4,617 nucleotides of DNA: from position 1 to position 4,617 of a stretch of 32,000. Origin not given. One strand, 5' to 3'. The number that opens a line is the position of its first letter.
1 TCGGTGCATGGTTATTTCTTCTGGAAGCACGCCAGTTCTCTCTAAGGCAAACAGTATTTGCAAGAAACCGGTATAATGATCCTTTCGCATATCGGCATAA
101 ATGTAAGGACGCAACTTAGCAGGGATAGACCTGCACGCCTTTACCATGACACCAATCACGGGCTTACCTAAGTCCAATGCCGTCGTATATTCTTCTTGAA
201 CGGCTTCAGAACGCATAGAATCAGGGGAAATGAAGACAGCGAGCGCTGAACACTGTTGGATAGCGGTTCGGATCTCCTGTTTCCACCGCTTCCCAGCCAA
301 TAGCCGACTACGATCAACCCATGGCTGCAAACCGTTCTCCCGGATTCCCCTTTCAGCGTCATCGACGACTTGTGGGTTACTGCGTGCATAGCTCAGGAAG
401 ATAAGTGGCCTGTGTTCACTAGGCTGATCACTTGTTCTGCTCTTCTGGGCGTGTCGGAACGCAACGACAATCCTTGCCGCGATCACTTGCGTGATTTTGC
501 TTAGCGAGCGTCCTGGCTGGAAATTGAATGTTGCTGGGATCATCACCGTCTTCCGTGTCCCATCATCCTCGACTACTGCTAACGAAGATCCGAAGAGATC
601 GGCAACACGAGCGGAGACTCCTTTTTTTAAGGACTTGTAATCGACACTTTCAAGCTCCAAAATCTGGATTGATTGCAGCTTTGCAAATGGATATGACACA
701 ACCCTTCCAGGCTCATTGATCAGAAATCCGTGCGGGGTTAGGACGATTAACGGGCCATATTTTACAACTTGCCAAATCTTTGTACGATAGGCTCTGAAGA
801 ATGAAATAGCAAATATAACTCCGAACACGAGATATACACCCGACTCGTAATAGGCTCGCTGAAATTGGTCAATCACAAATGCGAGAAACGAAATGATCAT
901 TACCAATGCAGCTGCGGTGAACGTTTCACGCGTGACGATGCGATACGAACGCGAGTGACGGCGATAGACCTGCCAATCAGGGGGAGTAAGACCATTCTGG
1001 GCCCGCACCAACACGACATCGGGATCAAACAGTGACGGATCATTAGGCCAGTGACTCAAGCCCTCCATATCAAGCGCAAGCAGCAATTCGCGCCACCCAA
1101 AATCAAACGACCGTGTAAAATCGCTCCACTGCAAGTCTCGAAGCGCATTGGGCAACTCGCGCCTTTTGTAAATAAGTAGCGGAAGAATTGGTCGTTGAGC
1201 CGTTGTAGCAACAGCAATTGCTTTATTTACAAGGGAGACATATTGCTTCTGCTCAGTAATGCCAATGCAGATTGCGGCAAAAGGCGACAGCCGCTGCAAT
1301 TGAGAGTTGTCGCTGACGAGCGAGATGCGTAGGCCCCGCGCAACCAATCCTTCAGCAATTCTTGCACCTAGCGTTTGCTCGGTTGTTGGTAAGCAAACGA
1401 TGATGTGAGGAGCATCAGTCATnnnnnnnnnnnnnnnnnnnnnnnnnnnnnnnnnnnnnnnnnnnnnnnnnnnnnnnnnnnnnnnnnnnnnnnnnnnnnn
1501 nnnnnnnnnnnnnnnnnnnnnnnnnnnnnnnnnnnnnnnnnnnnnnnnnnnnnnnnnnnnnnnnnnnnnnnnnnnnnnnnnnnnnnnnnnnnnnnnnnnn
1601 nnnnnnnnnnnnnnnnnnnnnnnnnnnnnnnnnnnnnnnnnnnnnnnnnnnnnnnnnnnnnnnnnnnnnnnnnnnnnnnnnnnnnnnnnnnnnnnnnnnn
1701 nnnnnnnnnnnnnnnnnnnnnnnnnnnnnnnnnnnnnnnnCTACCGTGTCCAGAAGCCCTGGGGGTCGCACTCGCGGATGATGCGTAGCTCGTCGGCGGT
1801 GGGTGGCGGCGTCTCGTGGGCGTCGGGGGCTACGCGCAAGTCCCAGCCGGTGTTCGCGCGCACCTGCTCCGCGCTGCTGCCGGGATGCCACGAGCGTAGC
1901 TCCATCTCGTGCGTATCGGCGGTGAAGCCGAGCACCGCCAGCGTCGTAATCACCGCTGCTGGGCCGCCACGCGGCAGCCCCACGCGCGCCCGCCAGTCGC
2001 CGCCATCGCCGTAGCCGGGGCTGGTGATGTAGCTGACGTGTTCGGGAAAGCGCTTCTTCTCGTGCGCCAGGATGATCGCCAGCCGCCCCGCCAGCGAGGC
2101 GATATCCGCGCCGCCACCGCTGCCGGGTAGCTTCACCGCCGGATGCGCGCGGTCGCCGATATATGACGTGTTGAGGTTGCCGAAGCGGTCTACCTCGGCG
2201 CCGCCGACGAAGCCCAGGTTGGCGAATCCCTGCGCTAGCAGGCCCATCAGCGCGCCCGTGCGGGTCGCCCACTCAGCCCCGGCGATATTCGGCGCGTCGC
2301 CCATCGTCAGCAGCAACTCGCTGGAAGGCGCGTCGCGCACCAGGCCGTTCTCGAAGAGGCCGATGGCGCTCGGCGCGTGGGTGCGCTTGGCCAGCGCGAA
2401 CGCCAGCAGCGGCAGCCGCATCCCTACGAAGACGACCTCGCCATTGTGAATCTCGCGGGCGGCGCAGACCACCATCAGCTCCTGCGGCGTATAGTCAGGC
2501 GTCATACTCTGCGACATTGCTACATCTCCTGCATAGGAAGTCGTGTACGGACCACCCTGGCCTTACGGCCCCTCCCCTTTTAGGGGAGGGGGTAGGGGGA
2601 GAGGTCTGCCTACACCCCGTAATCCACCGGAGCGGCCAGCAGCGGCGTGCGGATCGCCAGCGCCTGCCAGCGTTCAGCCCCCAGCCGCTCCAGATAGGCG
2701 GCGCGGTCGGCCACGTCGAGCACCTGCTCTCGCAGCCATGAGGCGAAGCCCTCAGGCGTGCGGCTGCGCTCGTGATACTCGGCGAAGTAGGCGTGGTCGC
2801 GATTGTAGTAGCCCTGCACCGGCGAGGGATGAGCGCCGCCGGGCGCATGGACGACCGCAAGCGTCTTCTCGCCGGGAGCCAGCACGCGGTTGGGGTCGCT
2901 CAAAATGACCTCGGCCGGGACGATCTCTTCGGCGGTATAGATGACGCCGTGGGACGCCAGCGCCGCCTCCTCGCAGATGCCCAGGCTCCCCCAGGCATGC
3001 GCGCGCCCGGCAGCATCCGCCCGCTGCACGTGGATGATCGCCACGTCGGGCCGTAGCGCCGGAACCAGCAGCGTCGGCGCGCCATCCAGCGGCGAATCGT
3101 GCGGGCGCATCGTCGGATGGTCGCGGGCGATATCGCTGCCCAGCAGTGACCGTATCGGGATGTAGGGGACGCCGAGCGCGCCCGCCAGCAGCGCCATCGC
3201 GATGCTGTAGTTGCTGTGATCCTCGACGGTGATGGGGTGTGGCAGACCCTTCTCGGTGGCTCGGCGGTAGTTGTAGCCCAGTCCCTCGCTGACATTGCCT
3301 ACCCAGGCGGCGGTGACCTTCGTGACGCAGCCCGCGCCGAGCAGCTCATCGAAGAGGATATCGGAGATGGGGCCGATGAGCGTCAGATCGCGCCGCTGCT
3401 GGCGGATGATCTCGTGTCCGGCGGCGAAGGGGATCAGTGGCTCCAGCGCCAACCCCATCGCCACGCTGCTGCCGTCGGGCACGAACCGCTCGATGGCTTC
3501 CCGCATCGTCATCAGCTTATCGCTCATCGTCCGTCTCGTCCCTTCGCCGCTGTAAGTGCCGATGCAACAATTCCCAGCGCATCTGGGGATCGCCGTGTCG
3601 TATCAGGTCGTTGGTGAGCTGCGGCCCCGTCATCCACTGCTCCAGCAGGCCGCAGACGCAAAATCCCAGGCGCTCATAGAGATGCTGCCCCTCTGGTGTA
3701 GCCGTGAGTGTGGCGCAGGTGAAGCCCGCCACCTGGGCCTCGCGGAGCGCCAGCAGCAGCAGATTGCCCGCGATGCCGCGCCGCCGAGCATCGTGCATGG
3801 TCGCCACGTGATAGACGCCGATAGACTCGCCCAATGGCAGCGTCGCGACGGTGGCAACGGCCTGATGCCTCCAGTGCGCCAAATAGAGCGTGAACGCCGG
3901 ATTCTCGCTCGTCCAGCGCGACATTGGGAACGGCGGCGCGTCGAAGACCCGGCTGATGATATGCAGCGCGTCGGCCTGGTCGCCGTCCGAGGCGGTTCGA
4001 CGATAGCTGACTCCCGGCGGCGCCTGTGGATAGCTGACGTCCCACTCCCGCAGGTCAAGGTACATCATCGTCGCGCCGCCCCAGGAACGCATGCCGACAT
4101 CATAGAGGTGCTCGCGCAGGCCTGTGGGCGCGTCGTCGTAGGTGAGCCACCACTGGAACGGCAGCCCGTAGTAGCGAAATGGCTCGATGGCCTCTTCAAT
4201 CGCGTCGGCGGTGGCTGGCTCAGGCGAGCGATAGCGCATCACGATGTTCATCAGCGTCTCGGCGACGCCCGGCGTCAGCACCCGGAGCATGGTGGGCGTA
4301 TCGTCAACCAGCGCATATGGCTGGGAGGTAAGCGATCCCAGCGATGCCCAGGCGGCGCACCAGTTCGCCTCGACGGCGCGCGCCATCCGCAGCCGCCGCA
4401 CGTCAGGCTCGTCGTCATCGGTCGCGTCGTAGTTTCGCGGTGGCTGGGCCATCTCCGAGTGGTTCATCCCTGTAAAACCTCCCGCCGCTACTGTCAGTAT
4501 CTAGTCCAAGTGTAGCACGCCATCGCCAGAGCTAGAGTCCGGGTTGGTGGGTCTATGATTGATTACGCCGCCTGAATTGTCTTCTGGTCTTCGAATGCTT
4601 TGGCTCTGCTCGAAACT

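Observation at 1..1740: Hidden edge-truncated gene: membrane-embedded double-TIR protein (TIR-like / 2 TM / PH-like / TIR) in a low-GC island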

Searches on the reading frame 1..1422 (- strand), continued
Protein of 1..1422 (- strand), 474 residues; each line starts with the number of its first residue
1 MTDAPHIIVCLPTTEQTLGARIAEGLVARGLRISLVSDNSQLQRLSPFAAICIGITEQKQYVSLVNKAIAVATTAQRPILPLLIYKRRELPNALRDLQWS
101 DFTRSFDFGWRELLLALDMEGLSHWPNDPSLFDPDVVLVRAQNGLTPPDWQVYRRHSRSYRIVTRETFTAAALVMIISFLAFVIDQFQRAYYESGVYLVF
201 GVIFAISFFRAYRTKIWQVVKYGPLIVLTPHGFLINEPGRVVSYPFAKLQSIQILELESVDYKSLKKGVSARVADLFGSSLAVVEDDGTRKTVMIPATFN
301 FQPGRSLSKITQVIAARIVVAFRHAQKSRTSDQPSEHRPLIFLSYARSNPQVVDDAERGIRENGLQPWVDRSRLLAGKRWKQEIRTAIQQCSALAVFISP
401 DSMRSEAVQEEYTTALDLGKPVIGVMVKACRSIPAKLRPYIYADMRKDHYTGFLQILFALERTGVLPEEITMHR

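Call 48: find_encoding_contigs(protein=P0001, flank=8000, max_places=10)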
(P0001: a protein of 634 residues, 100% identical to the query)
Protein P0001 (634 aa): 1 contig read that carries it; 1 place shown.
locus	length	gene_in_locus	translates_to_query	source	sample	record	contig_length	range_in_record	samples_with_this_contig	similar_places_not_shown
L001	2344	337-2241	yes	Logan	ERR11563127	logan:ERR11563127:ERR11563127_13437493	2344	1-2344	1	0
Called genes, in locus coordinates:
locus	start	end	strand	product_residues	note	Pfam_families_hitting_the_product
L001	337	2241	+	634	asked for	PF08937:ThsB_TIR (weak), PF13676:TIR_2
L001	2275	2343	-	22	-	?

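Call 75: find_encoding_contigs(protein=P0003, flank=10000, max_places=5)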
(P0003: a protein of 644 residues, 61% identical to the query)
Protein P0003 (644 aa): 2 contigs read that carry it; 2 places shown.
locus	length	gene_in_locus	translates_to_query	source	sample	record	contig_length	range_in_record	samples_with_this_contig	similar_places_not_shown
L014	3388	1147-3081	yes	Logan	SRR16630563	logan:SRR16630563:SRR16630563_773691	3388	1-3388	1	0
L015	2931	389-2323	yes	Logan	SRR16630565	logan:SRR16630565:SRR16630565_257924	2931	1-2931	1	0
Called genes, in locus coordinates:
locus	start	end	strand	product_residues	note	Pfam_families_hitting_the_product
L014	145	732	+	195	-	-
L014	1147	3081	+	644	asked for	PF13676:TIR_2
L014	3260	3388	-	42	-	?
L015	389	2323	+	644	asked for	PF13676:TIR_2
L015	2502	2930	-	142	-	?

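Call 92: search_protein_families(library=padloc, proteins=[L002:12758-16426:-, L002:17503-21480:+, L002:2371-4251:-, L002:1139-2260:-, L002:4253-4912:-, L002:5343-6197:+, L002:590-1120:-, L002:8945-9754:+, L002:16761-17252:+, L002:12200-12391:+], max_evalue=0.0001)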
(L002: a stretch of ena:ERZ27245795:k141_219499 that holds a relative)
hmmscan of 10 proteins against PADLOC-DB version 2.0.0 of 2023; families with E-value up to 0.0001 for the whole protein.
L002:12758-16426:- (1222 aa): 9 families
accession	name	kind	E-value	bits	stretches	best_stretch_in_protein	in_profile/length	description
PDLC02919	HEAT-ARM_XIII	-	2.7e-35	119.2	5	738-890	133-281/1972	-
PDLC02403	Aga_TIR-PNTD1-PNTD2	-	5.5e-14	50.1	1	17-170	5-158/443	Class I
PDLC02012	SAVED5--SAVED_TIR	-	9.6e-14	49.3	1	11-88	10-86/404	-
PDLC02421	Aga_TIR-PNTD1-PNTD2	-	9.8e-13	46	1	16-148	5-140/430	Class I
PDLC00728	Effector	-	1.2e-10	38.9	1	15-87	10-82/432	TIR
PDLC05062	PDC-S66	-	1.3e-09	35.9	1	15-89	149-218/282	-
PDLC00727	Effector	-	2.6e-09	34.1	1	16-87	175-246/590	TIR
PDLC02013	SAVED5--SAVED_TIR_JAB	-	2.1e-07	27.9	1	16-87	174-245/584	-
PDLC03957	bSEFIR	-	3.5e-05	21.8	0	12-77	37-103/412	-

L002:17503-21480:+ (1325 aa): 2 families
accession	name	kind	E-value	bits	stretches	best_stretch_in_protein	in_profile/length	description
PDLC02012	SAVED5--SAVED_TIR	-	8.5e-11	39.6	1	244-325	12-95/404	-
PDLC00434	ThsB1|ThsB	-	5.3e-05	20.5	1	245-328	139-223/396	TIR-like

L002:2371-4251:- (626 aa): 5 families
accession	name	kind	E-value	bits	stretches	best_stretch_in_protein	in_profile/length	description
PDLC04105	HerA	-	5.4e-10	36.5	0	288-369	404-482/576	-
PDLC04140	mad8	-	6.4e-07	27.2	1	177-419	21-297/314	mads_8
PDLC01055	HerA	-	5.4e-06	23.5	0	307-376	420-484/532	Type III coevolved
PDLC04100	HerA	-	4.8e-05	20.2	0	173-225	153-205/580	-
PDLC04106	HerA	-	9e-05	19.2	0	290-388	496-594/667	-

L002:1139-2260:- (373 aa): 0 families

L002:4253-4912:- (219 aa): 0 families

L002:5343-6197:+ (284 aa): 0 families

L002:590-1120:- (176 aa): 0 families

L002:8945-9754:+ (269 aa): 18 families
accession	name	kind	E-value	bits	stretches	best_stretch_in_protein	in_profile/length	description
PDLC02012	SAVED5--SAVED_TIR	-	1.4e-28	98.1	2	135-222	12-99/404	-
PDLC05062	PDC-S66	-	2.5e-26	90.8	2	134-220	146-234/282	-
PDLC02421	Aga_TIR-PNTD1-PNTD2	-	1.2e-19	68.8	2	135-234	2-104/430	Class I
PDLC02403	Aga_TIR-PNTD1-PNTD2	-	3.6e-15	53.9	2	136-266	2-132/443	Class I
PDLC00728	Effector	-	1.2e-14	52.2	2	133-207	6-82/432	TIR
PDLC00417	ThsB1|ThsB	-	1.8e-13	48.7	1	138-226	168-258/303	TIR-like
PDLC00436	ThsB1|ThsB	-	2.3e-13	48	2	111-216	10-120/183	TIR-like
PDLC00727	Effector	-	3e-10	37.2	1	136-207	173-246/590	TIR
PDLC02013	SAVED5--SAVED_TIR_JAB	-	1.2e-09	35.3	0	5-72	174-243/584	-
PDLC00424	ThsB1|ThsB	-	2.7e-08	31.9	0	23-91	122-194/234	TIR-like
PDLC03957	bSEFIR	-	5.4e-08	31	1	1-65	35-104/412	-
PDLC00419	ThsB1|ThsB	-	4.6e-07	27.8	0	134-212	25-108/165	TIR-like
PDLC00434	ThsB1|ThsB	-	3e-06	24.6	0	5-93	140-230/396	TIR-like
PDLC02962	RT-TIR_XII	-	3.5e-06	24.1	0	5-84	347-428/478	single gene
PDLC02416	Aga_REase-TIR-PNTD1-PNTD2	-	1e-05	22.4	0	5-61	157-213/572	Class I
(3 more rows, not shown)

L002:16761-17252:+ (163 aa): 4 families
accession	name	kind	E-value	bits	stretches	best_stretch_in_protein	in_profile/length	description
PDLC00419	ThsB1|ThsB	-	7.3e-11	40.2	1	3-112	29-142/165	TIR-like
PDLC00418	ThsB1|ThsB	-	1.8e-09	35.6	1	4-96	7-106/155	TIR-like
PDLC00436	ThsB1|ThsB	-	2.5e-06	25.1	1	3-78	37-116/183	TIR-like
PDLC02012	SAVED5--SAVED_TIR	-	3.1e-06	24.5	1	3-79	15-92/404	-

L002:12200-12391:+ (63 aa): 0 families

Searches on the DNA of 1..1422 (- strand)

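Call 69: search_rna_families(sources=[L001, L007, L008], threshold=evalue, max_evalue=1)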
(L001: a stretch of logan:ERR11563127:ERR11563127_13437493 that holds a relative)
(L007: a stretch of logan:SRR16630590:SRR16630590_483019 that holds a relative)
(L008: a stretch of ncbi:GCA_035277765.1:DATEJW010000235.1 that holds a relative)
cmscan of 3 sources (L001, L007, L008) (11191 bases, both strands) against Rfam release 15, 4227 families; matches with E-value up to 1: 0.
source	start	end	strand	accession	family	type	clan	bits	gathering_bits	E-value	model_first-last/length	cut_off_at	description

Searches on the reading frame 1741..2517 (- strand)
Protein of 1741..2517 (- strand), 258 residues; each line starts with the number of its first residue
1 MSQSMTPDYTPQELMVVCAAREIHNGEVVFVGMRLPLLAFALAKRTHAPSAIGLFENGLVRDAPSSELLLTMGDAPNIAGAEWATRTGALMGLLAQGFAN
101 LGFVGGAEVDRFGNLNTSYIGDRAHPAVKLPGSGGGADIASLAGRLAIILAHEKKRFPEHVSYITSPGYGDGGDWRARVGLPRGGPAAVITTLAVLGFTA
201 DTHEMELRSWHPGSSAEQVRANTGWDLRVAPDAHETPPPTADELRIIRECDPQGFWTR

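Call 15: find_encoding_contigs(protein=window:1741-2517:-, flank=10000, max_places=5)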
Protein window:1741-2517:- (258 aa): no gene with exactly this product is on record in the collection.

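Call 28: search_protein_families(library=pfam, proteins=[window:1741-2517:-], max_evalue=0.001)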
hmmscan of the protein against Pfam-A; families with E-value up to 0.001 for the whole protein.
window:1741-2517:- (258 aa): 1 family
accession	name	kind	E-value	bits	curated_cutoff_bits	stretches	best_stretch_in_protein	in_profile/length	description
PF01144.29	CoA_trans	-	6.5e-21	75.2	23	1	17-221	6-216/217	Coenzyme A transferase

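Call 77: find_related_loci(query=window:1741-2517:-, collection=genome_contigs, flank=10000)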
Query window:1741-2517:- (258 aa) in genome_contigs; peptide patterns used: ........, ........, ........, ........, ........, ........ (x = any residue, [..] = any of these).
275 stretches matched a pattern; 107 encode a relative of the query (tblastn E <= 1e-3); the best 80 are kept; 80 distinct loci.
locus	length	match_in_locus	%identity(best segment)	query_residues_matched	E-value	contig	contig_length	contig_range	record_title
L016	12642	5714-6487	97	1-258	5e-166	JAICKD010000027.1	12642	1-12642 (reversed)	MAG: Ktedonobacterales bacterium isolate GZL_HY_2_bin.35 k141_4968428_length_12642_cov_13.5830, whole genome shotgun seq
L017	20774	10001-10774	96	1-258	1e-165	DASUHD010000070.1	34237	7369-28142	MAG TPA_asm: Ktedonobacterales bacterium isolate SMAG_U1423 k141_863049, whole genome shotgun sequence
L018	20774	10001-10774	95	1-258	3e-165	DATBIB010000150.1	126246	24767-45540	MAG TPA_asm: Ktedonobacterales bacterium isolate SMAG_U3883 k141_2383486, whole genome shotgun sequence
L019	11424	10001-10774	94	1-258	2e-164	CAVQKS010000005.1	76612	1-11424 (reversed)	MAG: uncultured Thermoleophilia bacterium isolate MFD00031.bin.2.126 genome assembly, contig: contig_31447, whole genome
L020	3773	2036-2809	95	1-258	2e-170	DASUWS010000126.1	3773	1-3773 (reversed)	MAG TPA_asm: Ktedonobacterales bacterium isolate SMAG_U1849 k141_934440, whole genome shotgun sequence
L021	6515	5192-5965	93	1-258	5e-164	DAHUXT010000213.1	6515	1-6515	MAG TPA_asm: Ktedonobacteria bacterium isolate clean1966 NODE_213_length_6515_cov_1.342964, whole genome shotgun sequenc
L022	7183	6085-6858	89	1-258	1e-153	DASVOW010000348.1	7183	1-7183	MAG TPA_asm: Ktedonobacterales bacterium isolate SMAG_U3163 k141_503056, whole genome shotgun sequence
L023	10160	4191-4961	88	2-258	9e-153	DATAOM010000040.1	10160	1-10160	MAG TPA_asm: Ktedonobacterales bacterium isolate SMAG_U7045 k141_3699098, whole genome shotgun sequence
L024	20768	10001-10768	89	3-258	8e-152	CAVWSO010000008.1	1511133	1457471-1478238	MAG: uncultured Sphingobacteriaceae bacterium isolate MFD04967.bin.2.65 genome assembly, contig: contig_6167, whole geno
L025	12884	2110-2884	93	1-258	6e-150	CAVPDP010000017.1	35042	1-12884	MAG: uncultured Chloroflexia bacterium isolate MFD00031.bin.2.123 genome assembly, contig: contig_31436, whole genome sh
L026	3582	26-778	87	8-258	2e-154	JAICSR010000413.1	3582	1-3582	MAG: Ktedonobacterales bacterium isolate GZL_HYHR_2_bin.65 k141_4654357_length_3582_cov_12.8591, whole genome shotgun se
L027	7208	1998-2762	87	4-258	1e-148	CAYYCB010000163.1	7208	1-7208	MAG TPA_asm: uncultured Ktedonobacterales bacterium isolate SRP272529_co2_235 genome assembly, contig: NODE_19719_length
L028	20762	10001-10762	87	4-257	8e-148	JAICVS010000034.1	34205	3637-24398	MAG: Ktedonobacterales bacterium isolate LS_FP_2_bin.4 k141_4475694_length_34205_cov_31.1014, whole genome shotgun seque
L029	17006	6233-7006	86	1-258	2e-147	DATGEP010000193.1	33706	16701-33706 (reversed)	MAG TPA_asm: Ktedonobacterales bacterium isolate SMAG_U9705 k141_1070977, whole genome shotgun sequence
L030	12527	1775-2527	87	8-258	5e-147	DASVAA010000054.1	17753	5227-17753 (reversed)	MAG TPA_asm: Ktedonobacterales bacterium isolate SMAG_U1939 k141_1749042, whole genome shotgun sequence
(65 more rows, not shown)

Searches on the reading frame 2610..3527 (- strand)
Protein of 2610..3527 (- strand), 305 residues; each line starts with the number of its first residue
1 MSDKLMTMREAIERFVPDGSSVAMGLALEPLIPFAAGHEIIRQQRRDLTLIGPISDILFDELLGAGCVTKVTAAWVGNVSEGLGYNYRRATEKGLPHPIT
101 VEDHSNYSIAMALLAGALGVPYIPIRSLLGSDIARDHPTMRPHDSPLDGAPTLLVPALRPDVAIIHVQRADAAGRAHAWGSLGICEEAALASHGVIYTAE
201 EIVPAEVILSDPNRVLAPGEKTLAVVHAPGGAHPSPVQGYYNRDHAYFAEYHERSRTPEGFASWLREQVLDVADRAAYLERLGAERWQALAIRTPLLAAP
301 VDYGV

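Call 28: search_protein_families(library=pfam, proteins=[window:2610-3527:-], max_evalue=0.001)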
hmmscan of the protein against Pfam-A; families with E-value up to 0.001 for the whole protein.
window:2610-3527:- (305 aa): 1 family
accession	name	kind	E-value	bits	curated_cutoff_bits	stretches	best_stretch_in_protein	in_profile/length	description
PF01144.29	CoA_trans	-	8.8e-21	74.7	23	1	6-220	2-209/217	Coenzyme A transferase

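Call 76: find_encoding_contigs(protein=window:2610-3527:-, flank=10000, max_places=3)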
Protein window:2610-3527:- (305 aa): no gene with exactly this product is on record in the collection.

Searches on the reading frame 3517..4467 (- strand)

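Call 28: search_protein_families(library=pfam, proteins=[window:3517-4467:-], max_evalue=0.001)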
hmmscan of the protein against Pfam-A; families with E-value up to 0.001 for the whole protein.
window:3517-4467:- (316 aa): 4 families
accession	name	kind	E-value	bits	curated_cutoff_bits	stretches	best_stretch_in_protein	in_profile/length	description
PF13508.13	Acetyltransf_7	-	6.7e-07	30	27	1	194-269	5-82/84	Acetyltransferase (GNAT) domain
PF13673.13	Acetyltransf_10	-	3.9e-06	27.3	23.6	1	190-273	29-111/128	Acetyltransferase (GNAT) domain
PF00583.31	Acetyltransf_1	-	6.8e-06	26.8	20.7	1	183-269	25-116/116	Acetyltransferase (GNAT) family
PF13527.13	Acetyltransf_9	-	0.00023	21.6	25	1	216-269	73-124/127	Acetyltransferase (GNAT) domain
